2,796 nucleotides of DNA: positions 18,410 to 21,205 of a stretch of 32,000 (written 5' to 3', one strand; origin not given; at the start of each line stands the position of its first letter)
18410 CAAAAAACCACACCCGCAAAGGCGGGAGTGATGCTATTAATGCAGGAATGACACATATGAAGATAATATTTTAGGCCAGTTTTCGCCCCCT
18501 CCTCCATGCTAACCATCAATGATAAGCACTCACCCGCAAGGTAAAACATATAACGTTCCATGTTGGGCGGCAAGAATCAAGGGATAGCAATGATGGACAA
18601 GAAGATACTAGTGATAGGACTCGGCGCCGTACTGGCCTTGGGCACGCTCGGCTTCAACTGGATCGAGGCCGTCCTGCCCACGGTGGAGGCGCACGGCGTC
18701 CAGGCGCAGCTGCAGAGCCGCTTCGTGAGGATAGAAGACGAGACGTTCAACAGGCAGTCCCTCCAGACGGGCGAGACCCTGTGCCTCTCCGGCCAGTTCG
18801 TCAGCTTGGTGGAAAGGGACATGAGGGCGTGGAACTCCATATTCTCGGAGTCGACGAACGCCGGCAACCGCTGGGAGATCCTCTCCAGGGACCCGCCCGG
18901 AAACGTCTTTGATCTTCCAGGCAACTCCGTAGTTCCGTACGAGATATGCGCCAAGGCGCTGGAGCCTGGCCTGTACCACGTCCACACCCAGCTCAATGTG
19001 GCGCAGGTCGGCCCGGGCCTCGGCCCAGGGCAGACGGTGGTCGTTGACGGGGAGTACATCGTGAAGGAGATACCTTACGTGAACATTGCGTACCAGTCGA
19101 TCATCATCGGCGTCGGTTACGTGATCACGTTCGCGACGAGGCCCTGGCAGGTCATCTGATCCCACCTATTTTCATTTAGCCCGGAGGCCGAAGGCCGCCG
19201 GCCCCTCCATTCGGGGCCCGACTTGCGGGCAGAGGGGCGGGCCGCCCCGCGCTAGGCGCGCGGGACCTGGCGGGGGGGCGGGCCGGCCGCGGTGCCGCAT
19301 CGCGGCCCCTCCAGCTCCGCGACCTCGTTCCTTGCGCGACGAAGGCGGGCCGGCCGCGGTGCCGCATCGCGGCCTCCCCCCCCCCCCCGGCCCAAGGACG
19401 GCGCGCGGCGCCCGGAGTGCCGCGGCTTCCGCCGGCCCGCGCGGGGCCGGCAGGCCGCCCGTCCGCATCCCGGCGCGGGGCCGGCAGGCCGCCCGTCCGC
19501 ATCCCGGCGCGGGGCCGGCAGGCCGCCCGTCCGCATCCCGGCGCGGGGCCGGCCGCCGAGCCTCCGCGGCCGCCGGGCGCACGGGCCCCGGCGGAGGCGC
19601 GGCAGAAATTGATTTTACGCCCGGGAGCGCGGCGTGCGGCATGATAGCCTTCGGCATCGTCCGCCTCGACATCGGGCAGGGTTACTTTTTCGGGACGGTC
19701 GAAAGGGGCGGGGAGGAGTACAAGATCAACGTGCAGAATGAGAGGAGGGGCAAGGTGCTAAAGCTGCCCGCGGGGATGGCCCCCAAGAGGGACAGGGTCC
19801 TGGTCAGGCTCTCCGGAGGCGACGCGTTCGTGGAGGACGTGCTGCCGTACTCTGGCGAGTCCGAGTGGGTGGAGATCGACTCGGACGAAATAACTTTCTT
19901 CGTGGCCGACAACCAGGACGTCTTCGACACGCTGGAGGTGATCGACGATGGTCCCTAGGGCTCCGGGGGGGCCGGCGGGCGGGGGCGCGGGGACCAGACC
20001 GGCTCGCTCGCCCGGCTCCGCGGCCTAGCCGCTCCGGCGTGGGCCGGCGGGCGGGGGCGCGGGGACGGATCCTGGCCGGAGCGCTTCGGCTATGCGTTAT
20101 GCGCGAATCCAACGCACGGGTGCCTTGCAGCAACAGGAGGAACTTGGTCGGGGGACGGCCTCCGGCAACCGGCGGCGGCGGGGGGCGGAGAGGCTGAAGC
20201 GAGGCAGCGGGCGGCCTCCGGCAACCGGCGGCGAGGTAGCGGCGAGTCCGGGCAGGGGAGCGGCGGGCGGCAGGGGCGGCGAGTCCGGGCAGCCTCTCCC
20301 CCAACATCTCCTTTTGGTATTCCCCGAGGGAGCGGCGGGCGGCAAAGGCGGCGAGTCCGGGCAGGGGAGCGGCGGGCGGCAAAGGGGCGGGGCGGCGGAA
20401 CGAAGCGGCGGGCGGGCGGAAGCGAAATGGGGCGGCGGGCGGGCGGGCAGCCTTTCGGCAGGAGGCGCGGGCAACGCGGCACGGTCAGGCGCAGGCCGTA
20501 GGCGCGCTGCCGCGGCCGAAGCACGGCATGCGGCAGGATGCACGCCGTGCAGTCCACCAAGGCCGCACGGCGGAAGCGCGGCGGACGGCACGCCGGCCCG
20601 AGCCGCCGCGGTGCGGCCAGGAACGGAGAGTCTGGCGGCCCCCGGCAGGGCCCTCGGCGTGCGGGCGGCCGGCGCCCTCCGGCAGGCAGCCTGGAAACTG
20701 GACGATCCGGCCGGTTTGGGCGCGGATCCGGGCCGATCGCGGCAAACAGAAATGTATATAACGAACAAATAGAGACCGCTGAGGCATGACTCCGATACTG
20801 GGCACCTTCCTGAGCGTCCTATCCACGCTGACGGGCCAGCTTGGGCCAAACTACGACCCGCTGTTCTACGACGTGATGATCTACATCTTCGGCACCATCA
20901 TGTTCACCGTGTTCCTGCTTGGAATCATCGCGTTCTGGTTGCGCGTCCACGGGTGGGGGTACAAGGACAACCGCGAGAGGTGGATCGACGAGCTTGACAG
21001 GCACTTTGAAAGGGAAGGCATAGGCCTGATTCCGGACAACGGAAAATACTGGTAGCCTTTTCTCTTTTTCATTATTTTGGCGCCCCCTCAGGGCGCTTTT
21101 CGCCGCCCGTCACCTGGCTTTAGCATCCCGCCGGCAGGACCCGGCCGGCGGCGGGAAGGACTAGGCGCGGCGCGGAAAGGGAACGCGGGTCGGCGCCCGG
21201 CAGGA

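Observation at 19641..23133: Run of small membrane/secreted proteins immediately downstream of amoB: candidates for accessory AMO subunits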

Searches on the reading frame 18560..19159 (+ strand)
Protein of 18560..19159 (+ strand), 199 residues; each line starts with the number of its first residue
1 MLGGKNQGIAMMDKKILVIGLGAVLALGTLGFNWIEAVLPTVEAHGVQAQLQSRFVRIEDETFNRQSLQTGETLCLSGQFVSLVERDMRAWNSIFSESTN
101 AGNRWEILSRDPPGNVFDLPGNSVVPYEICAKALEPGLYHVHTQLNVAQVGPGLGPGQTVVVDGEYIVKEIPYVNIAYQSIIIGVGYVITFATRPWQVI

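Call 3: search_protein_families(library=pfam, proteins=[window:18560-19159:+], max_evalue=0.1)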
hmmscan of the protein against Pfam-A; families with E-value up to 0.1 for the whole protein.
window:18560-19159:+ (199 aa): 1 family
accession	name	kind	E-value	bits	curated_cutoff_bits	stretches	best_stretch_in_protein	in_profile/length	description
PF04744.17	Monooxygenase_B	-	4.9e-07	29.8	22.7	1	126-166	90-130/380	Monooxygenase subunit B protein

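Call 4: search_protein_families(library=ncbifam, proteins=[window:18560-19159:+], max_evalue=0.1)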
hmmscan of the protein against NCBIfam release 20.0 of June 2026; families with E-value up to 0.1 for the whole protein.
window:18560-19159:+ (199 aa): 2 families
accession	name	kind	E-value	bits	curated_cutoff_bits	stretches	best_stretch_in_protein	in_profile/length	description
NF041640.1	AmoB_BACT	equivalog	1.1e-09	37.6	336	1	35-165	19-158/410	bacterial ammonia monooxygenase, subunit AmoB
TIGR03079.1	CH4_NH3mon_ox_B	equivalog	3.5e-07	29.5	394.9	1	39-166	14-150/399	methane monooxygenase/ammonia monooxygenase subunit B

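Call 13: search_solved_structures(query=window:18560-19159:+, max_evalue=0.001)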
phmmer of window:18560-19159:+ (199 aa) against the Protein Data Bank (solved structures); distinct sequences matched with E-value up to 0.001: 7.
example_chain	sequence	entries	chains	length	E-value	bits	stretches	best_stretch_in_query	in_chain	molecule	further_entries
4o65_A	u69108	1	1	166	1e-47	165.8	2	71-169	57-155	Putative archaeal ammonia monooxygenase subunit B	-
6cxh_A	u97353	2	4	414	8.2e-07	32.2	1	39-166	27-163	Particulate methane monooxygenase, B subunit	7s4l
3rgb_A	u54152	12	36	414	2.8e-06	30.5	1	125-177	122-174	Methane monooxygenase subunit B2 | Particulate methane monooxygenase alpha subunit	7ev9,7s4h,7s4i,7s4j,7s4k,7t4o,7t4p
3chx_A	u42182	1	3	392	1.3e-05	28.3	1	48-166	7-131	PmoB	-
11ll_Aa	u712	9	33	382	3.1e-05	27.1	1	126-177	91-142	Particulate methane monooxygenase alpha subunit | particulate methane monooxygenase, B subunit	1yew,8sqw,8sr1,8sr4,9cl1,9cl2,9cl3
4phz_A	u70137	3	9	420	0.00052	23.1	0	36-165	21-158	Particulate methane monooxygenase subunit B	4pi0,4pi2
3rfr_A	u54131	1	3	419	0.00061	22.8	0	37-165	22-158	PmoB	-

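Call 18: find_related_loci(query=window:18560-19159:+, collection=genome_contigs, flank=10000)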
Query window:18560-19159:+ (199 aa) in genome_contigs; peptide patterns used: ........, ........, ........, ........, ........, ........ (x = any residue, [..] = any of these).
559 stretches matched a pattern; 522 encode a relative of the query (tblastn E <= 1e-3); the best 80 are kept; 80 distinct loci.
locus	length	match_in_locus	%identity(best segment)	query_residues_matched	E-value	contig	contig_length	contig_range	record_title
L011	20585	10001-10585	91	5-199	1e-120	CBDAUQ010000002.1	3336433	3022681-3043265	MAG: Cenarchaeum sp. isolate d8c039c0-47ae-4276-bf28-ececfd51b7c1 genome assembly, contig: contig_2, whole genome shotgu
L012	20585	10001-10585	90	5-199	8e-120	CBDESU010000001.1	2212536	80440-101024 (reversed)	MAG: Cenarchaeum sp. isolate fbdc7000-120a-4ba8-b0f3-afdbe8a22013 genome assembly, contig: contig_1, whole genome shotgu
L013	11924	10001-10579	89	7-199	2e-117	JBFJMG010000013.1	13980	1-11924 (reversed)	MAG: Nitrosopumilaceae archaeon isolate Mix_sand17.2022.03.Z.11 k141_245909_length_13980_cov_13.1367, whole genome shotg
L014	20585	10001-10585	87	5-199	1e-115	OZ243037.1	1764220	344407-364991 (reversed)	MAG: Cenarchaeum sp. isolate 896ed578-524e-491a-8620-395a69b8f1f8 genome assembly, chromosome: 1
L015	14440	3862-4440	84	7-199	5e-114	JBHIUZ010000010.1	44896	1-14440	MAG: Nitrosopumilaceae archaeon isolate TC1-5-SC_bin.1 TC1-5-SC_bin.1_contig0010, whole genome shotgun sequence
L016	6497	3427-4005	84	7-199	1e-113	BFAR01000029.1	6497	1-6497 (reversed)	Archaeon MnTg01 DNA, NODE_78_29, whole genome shotgun sequence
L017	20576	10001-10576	83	8-199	2e-113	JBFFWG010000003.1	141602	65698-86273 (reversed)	MAG: Nitrosopumilaceae archaeon isolate Mix_mud24.2022.10.26 k141_1264051_length_141602_cov_12.0000, whole genome shotgu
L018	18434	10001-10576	84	8-199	2e-113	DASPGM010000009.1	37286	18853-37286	MAG TPA_asm: Nitrosopumilaceae archaeon isolate SMAG_U16451 k141_1082831, whole genome shotgun sequence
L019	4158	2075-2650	85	8-199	2e-114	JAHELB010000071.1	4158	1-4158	MAG: Nitrosopumilaceae archaeon isolate Ww602 NODE_98982_length_4158_cov_6.758236, whole genome shotgun sequence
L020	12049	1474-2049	83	8-199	2e-112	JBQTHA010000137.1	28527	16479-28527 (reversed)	MAG: Nitrosopumilaceae archaeon isolate SAW220 c_000000291226, whole genome shotgun sequence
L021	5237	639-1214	84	8-199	8e-113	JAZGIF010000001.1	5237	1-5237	MAG: Nitrosopumilaceae archaeon isolate SCS7bin.7 SCS7bin.7_1, whole genome shotgun sequence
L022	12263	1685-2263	81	7-199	4e-112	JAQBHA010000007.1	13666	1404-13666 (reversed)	MAG: Nitrososphaerota archaeon isolate MAG_452_bin-09 452_bin-09_ctg-007, whole genome shotgun sequence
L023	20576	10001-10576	83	8-199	7e-112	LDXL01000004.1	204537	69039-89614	MAG: Thaumarchaeota archaeon CSP1-1 XU09_C0004, whole genome shotgun sequence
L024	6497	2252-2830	82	7-199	8e-111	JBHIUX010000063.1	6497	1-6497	MAG: Nitrosopumilaceae archaeon isolate TC1-3-PW_bin.18 TC1-3-PW_bin.18_contig0063, whole genome shotgun sequence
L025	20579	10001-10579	84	8-199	1e-110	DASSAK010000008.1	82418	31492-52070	MAG TPA_asm: Nitrosopumilaceae archaeon isolate SMAG_U15855 k141_93594, whole genome shotgun sequence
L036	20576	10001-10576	82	8-199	7e-107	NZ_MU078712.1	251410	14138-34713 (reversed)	Nitrosopumilus sp. b1 73, whole genome shotgun sequence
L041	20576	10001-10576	83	8-199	1e-106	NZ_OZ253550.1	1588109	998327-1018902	MAG: Nitrosopumilus sp. isolate b6ab8db1-e288-4189-af5a-9604fbca7118 chromosome 1, complete sequence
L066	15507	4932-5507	81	8-199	5e-106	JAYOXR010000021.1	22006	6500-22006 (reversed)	MAG: Candidatus Nitrosopumilus brisbanensis isolate 139563_S164_maxbin_bins.tsv.144 NODE_2255_length_22006_cov_90.408364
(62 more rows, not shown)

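Call 72: list_cluster_members(proteins=[L036:11604-11870:-, L041:11662-11928:-, L066:6566-6832:-, L036:11985-12311:-, L041:12042-12371:-, L066:6948-7277:-, L041:11032-11553:+, L066:5945-6466:+, L041:10677-10988:+, L066:5593-5904:+])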
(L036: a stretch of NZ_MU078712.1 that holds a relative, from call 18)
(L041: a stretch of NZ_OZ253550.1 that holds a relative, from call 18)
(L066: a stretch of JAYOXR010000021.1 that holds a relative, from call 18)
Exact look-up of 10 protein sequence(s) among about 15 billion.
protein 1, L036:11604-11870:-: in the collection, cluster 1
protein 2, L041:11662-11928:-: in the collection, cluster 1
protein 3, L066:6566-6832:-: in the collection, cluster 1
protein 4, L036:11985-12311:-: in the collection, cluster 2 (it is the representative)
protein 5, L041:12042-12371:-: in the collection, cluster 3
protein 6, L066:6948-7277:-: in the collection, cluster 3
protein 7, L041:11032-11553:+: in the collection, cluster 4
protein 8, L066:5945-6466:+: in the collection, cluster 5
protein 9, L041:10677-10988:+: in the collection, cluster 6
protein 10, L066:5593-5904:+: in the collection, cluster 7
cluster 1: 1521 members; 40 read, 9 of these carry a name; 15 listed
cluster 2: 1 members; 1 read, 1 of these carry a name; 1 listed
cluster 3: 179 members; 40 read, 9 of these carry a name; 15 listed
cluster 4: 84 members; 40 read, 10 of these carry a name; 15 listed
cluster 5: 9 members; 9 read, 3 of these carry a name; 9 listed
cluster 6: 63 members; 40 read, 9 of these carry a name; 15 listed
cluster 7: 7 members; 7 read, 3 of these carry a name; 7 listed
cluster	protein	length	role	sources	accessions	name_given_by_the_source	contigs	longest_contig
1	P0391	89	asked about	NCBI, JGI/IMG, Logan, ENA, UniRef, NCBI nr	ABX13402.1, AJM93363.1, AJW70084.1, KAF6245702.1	MAG: hypothetical protein ACW9W3_10455 [Candidatus Nitrosopumilus sp. bin_68KS] | hypothetical protein | Uncharacterized protein n=3 Tax=Nitrosopumilus TaxID=338191 RepID=A9A4U8_NITMS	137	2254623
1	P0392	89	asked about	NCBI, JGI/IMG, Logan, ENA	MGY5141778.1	MAG: hypothetical protein ACW9WZ_01885 [Nitrosopumilus sp.] | hypothetical protein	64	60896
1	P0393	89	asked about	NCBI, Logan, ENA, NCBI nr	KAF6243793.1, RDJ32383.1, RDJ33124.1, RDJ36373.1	hypothetical protein C6988_01085 [Nitrosopumilus sp. b1]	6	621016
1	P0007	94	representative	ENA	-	-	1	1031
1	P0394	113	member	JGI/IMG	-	hypothetical protein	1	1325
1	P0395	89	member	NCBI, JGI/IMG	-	hypothetical protein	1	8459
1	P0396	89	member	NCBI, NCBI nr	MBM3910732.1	MAG: hypothetical protein FJ356_03690 [Thaumarchaeota archaeon] | hypothetical protein [Nitrososphaerota archaeon]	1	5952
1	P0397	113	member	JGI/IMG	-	hypothetical protein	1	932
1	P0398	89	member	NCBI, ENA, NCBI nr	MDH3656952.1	MAG: hypothetical protein OEM77_02305 [Nitrosopumilus sp.] | hypothetical protein [Nitrosopumilus sp.]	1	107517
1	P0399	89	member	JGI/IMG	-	hypothetical protein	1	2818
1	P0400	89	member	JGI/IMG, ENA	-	-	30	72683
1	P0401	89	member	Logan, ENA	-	-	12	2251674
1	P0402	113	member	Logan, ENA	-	-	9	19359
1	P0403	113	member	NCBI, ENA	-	-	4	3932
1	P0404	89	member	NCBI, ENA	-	-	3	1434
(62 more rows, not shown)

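Call 73: find_encoding_contigs(protein=P0391, flank=6000, max_places=10)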
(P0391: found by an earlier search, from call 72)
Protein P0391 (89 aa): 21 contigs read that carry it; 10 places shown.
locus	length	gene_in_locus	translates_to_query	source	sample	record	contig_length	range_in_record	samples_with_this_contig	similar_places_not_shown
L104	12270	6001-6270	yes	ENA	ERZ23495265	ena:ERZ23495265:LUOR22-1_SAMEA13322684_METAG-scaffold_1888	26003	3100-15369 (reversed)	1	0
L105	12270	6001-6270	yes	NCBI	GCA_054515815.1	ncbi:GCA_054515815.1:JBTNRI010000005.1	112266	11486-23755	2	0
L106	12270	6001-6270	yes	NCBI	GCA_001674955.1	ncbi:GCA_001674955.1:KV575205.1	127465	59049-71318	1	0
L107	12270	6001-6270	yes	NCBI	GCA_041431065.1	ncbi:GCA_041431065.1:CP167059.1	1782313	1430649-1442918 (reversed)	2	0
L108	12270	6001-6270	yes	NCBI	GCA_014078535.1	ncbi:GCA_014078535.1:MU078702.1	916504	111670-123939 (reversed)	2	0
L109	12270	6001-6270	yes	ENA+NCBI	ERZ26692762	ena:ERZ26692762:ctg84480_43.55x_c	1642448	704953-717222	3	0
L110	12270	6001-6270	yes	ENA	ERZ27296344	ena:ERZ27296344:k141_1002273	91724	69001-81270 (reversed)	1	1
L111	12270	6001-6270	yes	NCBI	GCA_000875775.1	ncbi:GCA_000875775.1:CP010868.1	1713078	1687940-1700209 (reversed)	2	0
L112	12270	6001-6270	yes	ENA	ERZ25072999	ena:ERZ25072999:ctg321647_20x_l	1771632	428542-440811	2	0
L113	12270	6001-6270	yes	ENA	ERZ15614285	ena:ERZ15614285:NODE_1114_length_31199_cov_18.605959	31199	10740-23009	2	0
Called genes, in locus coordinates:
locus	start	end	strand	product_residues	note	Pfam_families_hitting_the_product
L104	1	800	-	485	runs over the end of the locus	PF12831:FAD_oxidored (weak), PF22578:GGR_cat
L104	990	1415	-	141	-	PF01877:RNA_binding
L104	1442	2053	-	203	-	PF01015:Ribosomal_S3Ae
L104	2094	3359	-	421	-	PF02403:Seryl_tRNA_N, PF00587:tRNA-synt_2b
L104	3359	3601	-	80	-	PF09341:Pcc1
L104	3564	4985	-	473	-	PF01368:DHH, PF21763:DHH_CID, PF02272:DHHA1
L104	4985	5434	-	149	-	PF08069:Ribosomal_S13_N, PF00312:Ribosomal_S15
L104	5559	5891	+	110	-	-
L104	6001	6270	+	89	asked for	-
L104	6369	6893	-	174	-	-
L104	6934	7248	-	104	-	-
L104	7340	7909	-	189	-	-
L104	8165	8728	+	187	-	PF04896:AmoC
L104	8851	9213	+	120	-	-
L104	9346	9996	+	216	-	PF12942:Archaeal_AmoA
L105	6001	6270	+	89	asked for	-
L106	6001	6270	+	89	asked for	-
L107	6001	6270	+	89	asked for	-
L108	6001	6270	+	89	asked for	-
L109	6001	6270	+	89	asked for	-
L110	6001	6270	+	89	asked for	-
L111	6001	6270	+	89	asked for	-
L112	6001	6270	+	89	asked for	-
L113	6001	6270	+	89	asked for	-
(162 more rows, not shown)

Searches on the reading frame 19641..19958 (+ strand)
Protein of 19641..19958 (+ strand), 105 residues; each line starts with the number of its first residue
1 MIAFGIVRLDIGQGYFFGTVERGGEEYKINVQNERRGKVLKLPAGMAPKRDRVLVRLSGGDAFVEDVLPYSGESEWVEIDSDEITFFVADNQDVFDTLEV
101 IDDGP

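Call 3: search_protein_families(library=pfam, proteins=[window:19641-19958:+], max_evalue=0.1)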
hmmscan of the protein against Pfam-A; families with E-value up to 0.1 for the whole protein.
window:19641-19958:+ (105 aa): 2 families
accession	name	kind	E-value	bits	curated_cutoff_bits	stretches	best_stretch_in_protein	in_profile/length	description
PF09703.15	Cas_Csa4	-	0.0062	16.3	25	1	2-33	16-47/355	CRISPR-associated protein (Cas_Csa4)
PF15525.12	DUF4652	-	0.035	14.3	23.3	1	17-41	128-152/194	Domain of unknown function (DUF4652)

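Call 4: search_protein_families(library=ncbifam, proteins=[window:19641-19958:+], max_evalue=0.1)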
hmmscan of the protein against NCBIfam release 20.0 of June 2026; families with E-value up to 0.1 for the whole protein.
window:19641-19958:+ (105 aa): 1 family
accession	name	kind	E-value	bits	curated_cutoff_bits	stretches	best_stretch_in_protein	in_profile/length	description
TIGR01914.1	cas_Csa4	exception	0.00024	20.3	232.5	1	2-37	17-52/353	type I-A CRISPR-associated protein Cas8a2/Csa4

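Call 8: search_solved_structures(query=window:19641-19958:+, max_evalue=1, show_alignments=2)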
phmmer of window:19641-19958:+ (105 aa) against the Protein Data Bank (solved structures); distinct sequences matched with E-value up to 1: 0.

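Call 46: predict_structure(alignment_id=A4)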
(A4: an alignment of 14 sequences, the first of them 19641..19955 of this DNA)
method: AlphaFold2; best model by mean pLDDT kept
length: 105 residues; sequences in the alignment: 14
mean_pLDDT: 60.0   pTM: 0.56
mean pLDDT of the five models: 60.0, 57.7, 55.8, 42.5, 40.9
residues with pLDDT >= 90: 0; 70-90: 33; 50-70: 50; < 50: 22
segments of 3 or more residues with pLDDT < 50: 33-39, 69-81
pLDDT, mean of each block of 10 residues (from residue 1): 77 68 74 47 56 67 51 30 60 73 56
secondary structure, 60 per line:
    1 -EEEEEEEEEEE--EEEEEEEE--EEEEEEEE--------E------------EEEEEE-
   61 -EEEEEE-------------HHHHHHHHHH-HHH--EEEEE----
elements in order: E2-12 E15-22 E25-32 E54-59 E62-67 H81-90 E97-101

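Call 49: search_solved_structures(query=A4, max_evalue=10)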
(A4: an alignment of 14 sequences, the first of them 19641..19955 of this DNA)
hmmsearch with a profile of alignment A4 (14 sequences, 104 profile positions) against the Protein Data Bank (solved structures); distinct sequences matched with E-value up to 10: 11.
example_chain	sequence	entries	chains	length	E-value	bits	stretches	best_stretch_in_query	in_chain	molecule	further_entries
4ajt_A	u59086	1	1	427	0.0025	21.1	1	22-79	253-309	PROTEIN Z-DEPENDENT PROTEASE INHIBITOR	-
6nqb_N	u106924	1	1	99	0.13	15.6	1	5-65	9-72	30S ribosomal protein S14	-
6lkq_M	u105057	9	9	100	0.56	13.6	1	5-65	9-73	30S ribosomal protein S14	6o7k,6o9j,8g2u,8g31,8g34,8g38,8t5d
3hil_A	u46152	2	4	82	0.76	13.1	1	58-102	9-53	Ephrin type-A receptor 1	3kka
3f1s_A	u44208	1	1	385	0.8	13.1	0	28-78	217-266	Protein Z-dependent protease inhibitor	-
10fz_N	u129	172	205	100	0.87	13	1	5-65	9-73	Small ribosomal subunit protein uS14 | 30S RIBOSOMAL PROTEIN S14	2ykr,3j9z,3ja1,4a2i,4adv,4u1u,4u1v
7qg8_G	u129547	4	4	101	0.88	12.9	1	5-65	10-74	30S ribosomal protein S14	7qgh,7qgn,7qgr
11bq_N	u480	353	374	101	0.89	12.9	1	5-65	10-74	Small ribosomal subunit protein uS14 | 30S ribosomal protein S14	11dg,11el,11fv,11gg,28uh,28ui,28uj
5xxb_D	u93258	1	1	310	1.2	12.5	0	14-74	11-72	Ribosomal protein uL18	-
8cht_A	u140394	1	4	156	1.9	11.9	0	18-57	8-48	Transcriptional activator protein Pur-alpha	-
8chv_A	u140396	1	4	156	2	11.8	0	18-57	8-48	Transcriptional activator protein Pur-alpha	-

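Call 53: fold_search(model_id=the predicted structure, library=pdb)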
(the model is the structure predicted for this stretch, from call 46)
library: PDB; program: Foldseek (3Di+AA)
matches with E <= 10: 295; with E <= 0.001: 0
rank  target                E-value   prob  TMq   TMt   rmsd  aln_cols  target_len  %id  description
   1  4jbm_A                5.1e-01  0.28  0.28  0.16  13.6        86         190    7  Structure of murine DNA binding protein bound with ds DNA (released 2013-06-26)
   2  3rnu_A                6.0e-01  0.23  0.27  0.16  12.4        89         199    6  Structural Basis of Cytosolic DNA Sensing by Innate Immune Receptors (released 2012-04-25)
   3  8k0k_F                8.4e-01  0.06  0.23  0.11  19.0       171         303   15  Crystal structure of Csy complex (released 2024-07-10)
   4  3rnu_B                8.9e-01  0.20  0.27  0.15  12.5        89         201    6  Structural Basis of Cytosolic DNA Sensing by Innate Immune Receptors (released 2012-04-25)
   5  4jbm_B                8.9e-01  0.18  0.26  0.16  13.6        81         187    9  Structure of murine DNA binding protein bound with ds DNA (released 2013-06-26)
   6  3rln                  1.1e+00  0.18  0.27  0.16  12.4        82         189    5  Structural Basis of Cytosolic DNA Recognition by Innate Immune Receptors (released 2012-04-25)
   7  8k0k_D                1.2e+00  0.06  0.23  0.11  19.8       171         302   15  Crystal structure of Csy complex (released 2024-07-10)
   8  8k0k_E                1.2e+00  0.05  0.22  0.11  19.2       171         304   16  Crystal structure of Csy complex (released 2024-07-10)
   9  8ilc                  1.3e+00  0.35  0.22  0.09   2.8        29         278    7  Crystal structure of Se-Met CoV-Y domain of Nsp3 in SARS-CoV-2 (released 2023-05-24)
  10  5tqs_C                1.5e+00  0.25  0.21  0.22   3.1        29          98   17  Phospholipase C gamma-1 C-terminal SH2 domain bound to a phosphopeptide derived from the receptor tyrosine kinase ErbB (released 2017-04-19)
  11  1fr3_A                1.5e+00  0.30  0.27  0.39   8.9        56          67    9  THE HIGH RESOLUTION STRUCTURE OF A MOLYBDATE BINDING PROTEIN FROM SPOROMUSA OVATA (released 2000-12-06)
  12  8k0k_H                1.5e+00  0.12  0.22  0.10   6.3        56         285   23  Crystal structure of Csy complex (released 2024-07-10)
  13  8pxf_B                1.6e+00  0.28  0.27  0.15   8.8        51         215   20  Crystal structure of the full length Hh1412 Dsb homodimer. (released 2024-08-07)
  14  7wwu_C                1.6e+00  0.05  0.25  0.12  20.9       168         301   14  ICP1 Csy complex (released 2023-04-26)
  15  3rlo                  1.7e+00  0.13  0.27  0.16  12.3        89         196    6  Structural Basis of Cytosolic DNA Recognition by Innate Receptors (released 2012-04-25)
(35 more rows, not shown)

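Call 71: find_homologous_proteins(query=A4, max_evalue=0.001)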
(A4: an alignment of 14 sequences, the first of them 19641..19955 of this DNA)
Query A4 (14 sequences) (105 aa, profile of the alignment): 987 proteins with E <= 0.001 among 1253 candidates; the best 120 are listed.
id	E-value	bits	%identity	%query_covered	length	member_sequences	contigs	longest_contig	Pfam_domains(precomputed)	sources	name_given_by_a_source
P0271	1.2e-54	201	60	96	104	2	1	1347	-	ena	-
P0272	4.3e-54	199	61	96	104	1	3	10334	-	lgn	-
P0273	4.5e-54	199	62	96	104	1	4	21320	-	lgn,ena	-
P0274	5.9e-54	198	61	96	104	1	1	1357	-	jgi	-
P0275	7.3e-54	198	59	98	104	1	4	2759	-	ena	-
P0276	7.3e-54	198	60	97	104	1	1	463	-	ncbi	-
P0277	8.4e-54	198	64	96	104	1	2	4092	-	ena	-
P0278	8.9e-54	198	61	98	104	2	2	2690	-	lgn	-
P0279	9.1e-54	198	60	96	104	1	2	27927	-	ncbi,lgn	ncbi:MAG: hypothetical protein ACE5DU_02825 [Nitrosopumilus sp.]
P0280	9.3e-54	198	63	96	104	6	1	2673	-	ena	-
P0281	9.9e-54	198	66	96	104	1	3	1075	-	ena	-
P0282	1.0e-53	198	63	96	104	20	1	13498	-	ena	-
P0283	1.1e-53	198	61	98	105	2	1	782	-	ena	-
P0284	1.3e-53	197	60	97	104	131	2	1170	-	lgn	-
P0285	1.3e-53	197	56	96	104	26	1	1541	-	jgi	-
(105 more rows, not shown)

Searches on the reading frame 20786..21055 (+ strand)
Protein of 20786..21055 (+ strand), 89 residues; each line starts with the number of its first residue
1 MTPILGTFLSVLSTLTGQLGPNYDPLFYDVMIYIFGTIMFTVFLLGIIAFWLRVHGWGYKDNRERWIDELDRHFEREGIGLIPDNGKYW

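Call 3: search_protein_families(library=pfam, proteins=[window:20786-21055:+], max_evalue=0.1)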
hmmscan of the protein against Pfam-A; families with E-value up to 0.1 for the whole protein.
window:20786-21055:+ (89 aa): 1 family
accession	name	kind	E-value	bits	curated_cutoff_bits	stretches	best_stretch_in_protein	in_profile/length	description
PF05545.16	FixQ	-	0.0093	16.3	29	1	31-53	9-31/49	Cbb3-type cytochrome oxidase component FixQ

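Call 4: search_protein_families(library=ncbifam, proteins=[window:20786-21055:+], max_evalue=0.1)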
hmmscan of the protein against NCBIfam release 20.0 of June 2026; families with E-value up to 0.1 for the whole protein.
window:20786-21055:+ (89 aa): 1 family
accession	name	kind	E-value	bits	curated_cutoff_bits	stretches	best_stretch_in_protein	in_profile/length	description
TIGR00927.1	2A1904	subfamily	0.075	10.6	710.1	1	23-51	557-586/1209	K+-dependent Na+/Ca+ exchanger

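Call 9: search_solved_structures(query=window:20786-21055:+, max_evalue=1, show_alignments=2)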
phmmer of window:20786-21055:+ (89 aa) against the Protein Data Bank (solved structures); distinct sequences matched with E-value up to 1: 0.

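Call 21: find_homologous_proteins(query=window:20786-21055:+, max_evalue=0.001)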
Query window:20786-21055:+ (89 aa): 121 proteins with E <= 0.001 among 122 candidates; the best 120 are listed.
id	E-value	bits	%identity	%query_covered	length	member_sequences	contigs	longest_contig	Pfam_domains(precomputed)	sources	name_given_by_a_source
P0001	3.4e-54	199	97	100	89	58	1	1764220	-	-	-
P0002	1.2e-53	197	96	100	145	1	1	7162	-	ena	-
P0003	2.8e-52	193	91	100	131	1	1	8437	-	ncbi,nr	ncbi:MAG: hypothetical protein CM1200mP11_4080 [Nitrosopumilaceae archaeon]|nr:MAG: hypothetical pro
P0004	4.8e-52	192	91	100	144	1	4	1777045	-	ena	-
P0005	7.7e-52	192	90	100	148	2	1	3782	-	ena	-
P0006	8.1e-52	191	90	100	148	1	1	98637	-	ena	-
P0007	1.2e-51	191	91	99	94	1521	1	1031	-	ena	-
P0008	1.6e-51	191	89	100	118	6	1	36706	-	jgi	-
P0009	4.6e-51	189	88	100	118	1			-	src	-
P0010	6.5e-51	189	90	100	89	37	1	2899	-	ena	-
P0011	2.7e-50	187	89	100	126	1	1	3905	-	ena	-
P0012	4.5e-50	186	87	100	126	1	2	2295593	-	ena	-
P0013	1.4e-49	184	84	100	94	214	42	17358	-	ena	-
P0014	2.3e-49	184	85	100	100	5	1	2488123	-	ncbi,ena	-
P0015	8.4e-49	182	85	100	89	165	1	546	-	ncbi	-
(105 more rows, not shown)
